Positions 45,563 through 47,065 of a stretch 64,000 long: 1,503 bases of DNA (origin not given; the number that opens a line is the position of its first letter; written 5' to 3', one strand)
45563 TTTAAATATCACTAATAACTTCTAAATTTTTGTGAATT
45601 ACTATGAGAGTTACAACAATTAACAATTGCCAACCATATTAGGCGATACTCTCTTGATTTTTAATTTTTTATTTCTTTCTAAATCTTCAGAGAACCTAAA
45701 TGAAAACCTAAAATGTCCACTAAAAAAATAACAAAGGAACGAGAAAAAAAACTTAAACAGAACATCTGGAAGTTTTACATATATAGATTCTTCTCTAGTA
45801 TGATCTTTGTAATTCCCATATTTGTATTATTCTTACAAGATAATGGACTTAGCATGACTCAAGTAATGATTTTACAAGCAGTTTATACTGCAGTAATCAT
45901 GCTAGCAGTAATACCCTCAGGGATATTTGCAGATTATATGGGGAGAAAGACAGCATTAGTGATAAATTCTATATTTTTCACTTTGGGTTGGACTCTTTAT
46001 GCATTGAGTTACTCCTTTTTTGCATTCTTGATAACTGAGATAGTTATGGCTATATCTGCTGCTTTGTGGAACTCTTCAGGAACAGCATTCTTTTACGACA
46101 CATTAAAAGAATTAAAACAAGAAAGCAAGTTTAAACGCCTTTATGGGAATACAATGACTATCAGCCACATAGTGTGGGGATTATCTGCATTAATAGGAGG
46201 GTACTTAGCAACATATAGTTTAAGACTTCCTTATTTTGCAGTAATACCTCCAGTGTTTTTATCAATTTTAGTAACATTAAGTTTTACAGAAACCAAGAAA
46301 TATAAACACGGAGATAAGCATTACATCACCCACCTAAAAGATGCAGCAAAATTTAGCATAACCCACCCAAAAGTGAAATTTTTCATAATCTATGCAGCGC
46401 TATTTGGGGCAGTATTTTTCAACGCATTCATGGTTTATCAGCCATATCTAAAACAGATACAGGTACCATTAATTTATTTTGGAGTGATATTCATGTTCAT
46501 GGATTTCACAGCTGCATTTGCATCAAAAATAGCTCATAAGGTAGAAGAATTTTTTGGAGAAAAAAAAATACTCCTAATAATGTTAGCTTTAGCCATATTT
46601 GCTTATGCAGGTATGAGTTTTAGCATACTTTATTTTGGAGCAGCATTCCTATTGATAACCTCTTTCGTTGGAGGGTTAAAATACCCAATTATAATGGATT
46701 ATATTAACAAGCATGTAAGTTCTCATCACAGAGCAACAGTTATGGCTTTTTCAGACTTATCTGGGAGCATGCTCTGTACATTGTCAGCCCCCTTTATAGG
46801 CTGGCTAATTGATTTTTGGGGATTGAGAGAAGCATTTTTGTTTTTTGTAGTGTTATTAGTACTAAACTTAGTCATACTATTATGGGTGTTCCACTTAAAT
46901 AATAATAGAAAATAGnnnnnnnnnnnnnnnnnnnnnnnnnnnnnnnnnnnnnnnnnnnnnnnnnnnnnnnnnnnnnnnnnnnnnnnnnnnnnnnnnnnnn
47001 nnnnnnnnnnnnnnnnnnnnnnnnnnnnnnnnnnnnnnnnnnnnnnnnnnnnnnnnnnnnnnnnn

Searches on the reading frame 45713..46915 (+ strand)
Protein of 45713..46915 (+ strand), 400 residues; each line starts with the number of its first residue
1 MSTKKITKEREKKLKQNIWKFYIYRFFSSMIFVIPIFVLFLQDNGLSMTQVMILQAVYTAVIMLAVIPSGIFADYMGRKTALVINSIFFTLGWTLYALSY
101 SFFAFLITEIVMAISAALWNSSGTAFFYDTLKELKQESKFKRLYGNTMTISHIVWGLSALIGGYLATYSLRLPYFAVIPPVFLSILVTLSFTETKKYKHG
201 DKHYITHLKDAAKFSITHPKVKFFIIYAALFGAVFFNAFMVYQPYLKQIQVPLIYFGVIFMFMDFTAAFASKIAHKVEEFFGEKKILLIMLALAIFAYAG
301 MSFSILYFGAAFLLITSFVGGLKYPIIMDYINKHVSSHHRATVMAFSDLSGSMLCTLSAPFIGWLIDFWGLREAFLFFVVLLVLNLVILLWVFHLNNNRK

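Call 3: search_protein_families(library=pfam, proteins=[window:45713-46915:+], max_evalue=0.01)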
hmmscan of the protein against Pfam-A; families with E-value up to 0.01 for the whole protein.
window:45713-46915:+ (400 aa): 4 families
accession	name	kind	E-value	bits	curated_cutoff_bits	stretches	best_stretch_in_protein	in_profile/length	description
PF07690.21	MFS_1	-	1.5e-34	119.9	33.4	2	29-348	11-336/347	Major Facilitator Superfamily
PF12832.13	MFS_1_like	-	3.9e-11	43.1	25.2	1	24-376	9-369/373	MFS_1 like family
PF05977.19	MFS_3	-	4.5e-05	22.5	27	1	47-316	43-316/524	Transmembrane secretion effector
PF00083.30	Sugar_tr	-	0.0028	17.1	22.3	0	252-349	44-145/452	Sugar (and other) transporter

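Call 41: find_encoding_contigs(protein=window:45713-46915:+, flank=6000, max_places=10)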
Protein window:45713-46915:+ (400 aa): 12 contigs read that carry it; 8 places shown.
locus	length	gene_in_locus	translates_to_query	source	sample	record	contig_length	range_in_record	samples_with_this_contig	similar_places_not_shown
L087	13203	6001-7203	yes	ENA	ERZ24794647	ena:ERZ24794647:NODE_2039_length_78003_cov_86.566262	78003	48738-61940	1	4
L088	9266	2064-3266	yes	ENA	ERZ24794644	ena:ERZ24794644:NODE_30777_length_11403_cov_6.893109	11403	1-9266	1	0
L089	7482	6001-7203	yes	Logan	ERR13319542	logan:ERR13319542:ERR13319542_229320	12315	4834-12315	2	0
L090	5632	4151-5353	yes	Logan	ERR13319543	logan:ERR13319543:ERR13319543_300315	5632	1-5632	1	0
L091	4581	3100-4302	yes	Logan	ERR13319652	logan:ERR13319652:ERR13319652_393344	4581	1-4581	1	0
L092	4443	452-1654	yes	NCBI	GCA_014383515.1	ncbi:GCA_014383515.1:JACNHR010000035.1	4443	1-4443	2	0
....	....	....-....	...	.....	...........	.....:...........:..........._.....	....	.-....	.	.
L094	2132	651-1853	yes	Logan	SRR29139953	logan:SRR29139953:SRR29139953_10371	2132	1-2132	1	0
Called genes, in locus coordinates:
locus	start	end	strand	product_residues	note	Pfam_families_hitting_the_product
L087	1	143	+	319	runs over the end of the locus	PF00044:Gp_dh_N, PF02800:Gp_dh_C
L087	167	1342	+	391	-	PF00162:PGK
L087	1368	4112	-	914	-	PF03699:UPF0182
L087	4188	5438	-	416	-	-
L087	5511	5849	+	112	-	PF04032:Rpr2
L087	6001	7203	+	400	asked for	PF07690:MFS_1, PF12832:MFS_1_like, PF07690:MFS_1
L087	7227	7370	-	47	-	-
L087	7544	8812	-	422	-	PF13185:GAF_2 (weak), PF01590:GAF (weak), PF00990:GGDEF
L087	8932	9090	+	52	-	-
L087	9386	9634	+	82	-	PF01866:Diphthamide_syn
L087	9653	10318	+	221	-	PF03547:Mem_trans (weak)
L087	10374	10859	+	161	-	-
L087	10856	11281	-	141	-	PF02681:DUF212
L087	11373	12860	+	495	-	PF04055:Radical_SAM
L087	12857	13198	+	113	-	-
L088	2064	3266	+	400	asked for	PF07690:MFS_1, PF12832:MFS_1_like, PF07690:MFS_1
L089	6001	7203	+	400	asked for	PF07690:MFS_1, PF12832:MFS_1_like, PF07690:MFS_1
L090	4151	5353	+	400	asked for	PF07690:MFS_1, PF12832:MFS_1_like, PF07690:MFS_1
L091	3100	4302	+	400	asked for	PF07690:MFS_1, PF12832:MFS_1_like, PF07690:MFS_1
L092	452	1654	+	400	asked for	PF07690:MFS_1, PF12832:MFS_1_like, PF07690:MFS_1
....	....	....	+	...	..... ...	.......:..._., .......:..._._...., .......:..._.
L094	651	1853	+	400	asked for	PF07690:MFS_1, PF12832:MFS_1_like, PF07690:MFS_1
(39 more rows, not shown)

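Call 51: search_protein_families(library=padloc, proteins=[window:45713-46915:+], max_evalue=0.001)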
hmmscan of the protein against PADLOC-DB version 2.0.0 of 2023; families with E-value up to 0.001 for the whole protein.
window:45713-46915:+ (400 aa): 0 families

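Call 75: find_homologous_proteins(query=window:45713-46915:+, max_evalue=1e-30)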
Query window:45713-46915:+ (400 aa): 53 proteins with E <= 1e-30 among 8000 candidates.
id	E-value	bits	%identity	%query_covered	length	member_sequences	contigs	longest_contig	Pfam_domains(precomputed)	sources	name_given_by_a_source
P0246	1.4e-240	816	93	100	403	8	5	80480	PF12832.14,PF07690.22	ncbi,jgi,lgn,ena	-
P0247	4.3e-162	558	60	100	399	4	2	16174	PF07690.22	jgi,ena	-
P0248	1.1e-142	494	55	99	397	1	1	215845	PF07690.22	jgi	jgi:MFS family permease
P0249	1.4e-141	490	57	92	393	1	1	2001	PF00083.31,PF12832.14,PF07690.22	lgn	-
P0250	7.4e-141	488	56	93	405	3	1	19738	PF12832.14,PF07690.22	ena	-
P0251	3.0e-140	486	55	99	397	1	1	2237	PF07690.22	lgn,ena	-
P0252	4.3e-140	485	56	99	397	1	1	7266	PF07690.22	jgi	jgi:MFS family permease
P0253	3.6e-138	479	54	99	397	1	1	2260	PF07690.22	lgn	-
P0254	4.8e-138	479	54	93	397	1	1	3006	PF00083.31,PF07690.22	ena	-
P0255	1.7e-137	477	55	99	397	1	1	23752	PF05977.20,PF07690.22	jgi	jgi:MFS family permease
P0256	3.7e-137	476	53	99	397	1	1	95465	PF05977.20,PF07690.22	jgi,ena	jgi:MFS family permease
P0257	1.8e-134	467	53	99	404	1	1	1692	PF12832.14,PF07690.22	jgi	-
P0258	2.0e-134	467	52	99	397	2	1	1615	PF07690.22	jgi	jgi:MFS family permease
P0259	4.8e-134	466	55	93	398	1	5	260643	PF07690.22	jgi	-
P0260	1.5e-133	464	55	93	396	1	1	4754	PF07690.22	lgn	-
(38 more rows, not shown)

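Call 76: find_encoding_contigs(protein=P0246, flank=8000, max_places=5)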
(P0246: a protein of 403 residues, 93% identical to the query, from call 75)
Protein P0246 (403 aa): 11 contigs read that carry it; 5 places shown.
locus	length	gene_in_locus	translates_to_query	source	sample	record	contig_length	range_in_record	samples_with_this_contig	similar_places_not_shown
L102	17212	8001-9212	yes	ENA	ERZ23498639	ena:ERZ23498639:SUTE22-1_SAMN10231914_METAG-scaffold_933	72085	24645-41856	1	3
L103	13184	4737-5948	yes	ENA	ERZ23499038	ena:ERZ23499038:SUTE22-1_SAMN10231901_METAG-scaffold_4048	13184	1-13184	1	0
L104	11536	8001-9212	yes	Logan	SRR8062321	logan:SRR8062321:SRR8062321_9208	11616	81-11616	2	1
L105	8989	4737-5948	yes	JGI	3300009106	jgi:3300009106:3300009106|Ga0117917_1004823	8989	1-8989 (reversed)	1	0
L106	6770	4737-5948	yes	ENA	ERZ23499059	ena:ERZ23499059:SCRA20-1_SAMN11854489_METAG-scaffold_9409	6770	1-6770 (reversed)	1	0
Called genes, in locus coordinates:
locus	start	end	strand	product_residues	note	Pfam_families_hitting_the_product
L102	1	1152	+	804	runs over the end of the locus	PF01326:PPDK_N, PF00391:PEP-utilizers, PF02896:PEP-utilizers_C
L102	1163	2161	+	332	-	PF00044:Gp_dh_N, PF02800:Gp_dh_C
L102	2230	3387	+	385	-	PF00162:PGK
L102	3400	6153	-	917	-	PF03699:UPF0182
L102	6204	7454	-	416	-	-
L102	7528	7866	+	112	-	PF04032:Rpr2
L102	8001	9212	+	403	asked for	PF07690:MFS_1, PF12832:MFS_1_like, PF07690:MFS_1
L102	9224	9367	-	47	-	-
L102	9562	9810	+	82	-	PF01866:Diphthamide_syn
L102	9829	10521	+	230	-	-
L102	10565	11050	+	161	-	-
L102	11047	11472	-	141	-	PF02681:DUF212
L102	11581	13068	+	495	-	PF04055:Radical_SAM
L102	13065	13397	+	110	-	-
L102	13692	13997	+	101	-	-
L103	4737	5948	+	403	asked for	PF07690:MFS_1, PF12832:MFS_1_like, PF07690:MFS_1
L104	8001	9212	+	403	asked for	PF07690:MFS_1, PF12832:MFS_1_like, PF07690:MFS_1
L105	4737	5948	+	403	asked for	PF07690:MFS_1, PF12832:MFS_1_like, PF07690:MFS_1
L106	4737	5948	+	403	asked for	PF07690:MFS_1, PF12832:MFS_1_like, PF07690:MFS_1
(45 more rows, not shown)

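Call 77: find_encoding_contigs(protein=P0247, flank=8000, max_places=3)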
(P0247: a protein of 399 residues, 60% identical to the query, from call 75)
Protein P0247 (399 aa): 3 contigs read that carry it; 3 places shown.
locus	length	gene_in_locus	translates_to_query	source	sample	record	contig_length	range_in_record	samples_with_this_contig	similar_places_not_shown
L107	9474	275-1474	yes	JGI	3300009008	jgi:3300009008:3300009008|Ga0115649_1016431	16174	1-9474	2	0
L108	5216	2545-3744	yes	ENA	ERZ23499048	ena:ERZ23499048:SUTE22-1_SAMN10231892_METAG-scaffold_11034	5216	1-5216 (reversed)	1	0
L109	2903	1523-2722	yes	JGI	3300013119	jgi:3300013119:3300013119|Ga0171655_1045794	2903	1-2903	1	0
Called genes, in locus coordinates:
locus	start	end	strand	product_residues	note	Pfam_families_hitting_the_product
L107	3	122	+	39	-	?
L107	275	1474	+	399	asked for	PF07690:MFS_1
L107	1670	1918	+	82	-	PF01866:Diphthamide_syn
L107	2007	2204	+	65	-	PF00313:CSD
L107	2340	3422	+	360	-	PF00579:tRNA-synt_1b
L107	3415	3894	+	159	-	PF13420:Acetyltransf_4, PF00583:Acetyltransf_1, PF13302:Acetyltransf_3 (weak), PF13673:Acetyltransf_10, PF13508:Acetyltransf_7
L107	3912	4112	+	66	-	-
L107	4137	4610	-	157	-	PF01988:VIT1 (weak)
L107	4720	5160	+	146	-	-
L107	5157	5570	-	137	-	PF02681:DUF212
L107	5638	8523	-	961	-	-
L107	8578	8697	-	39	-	-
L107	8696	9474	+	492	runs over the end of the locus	PF04055:Radical_SAM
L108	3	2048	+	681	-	?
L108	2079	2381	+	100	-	PF04032:Rpr2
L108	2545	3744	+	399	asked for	PF07690:MFS_1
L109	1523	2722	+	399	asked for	PF07690:MFS_1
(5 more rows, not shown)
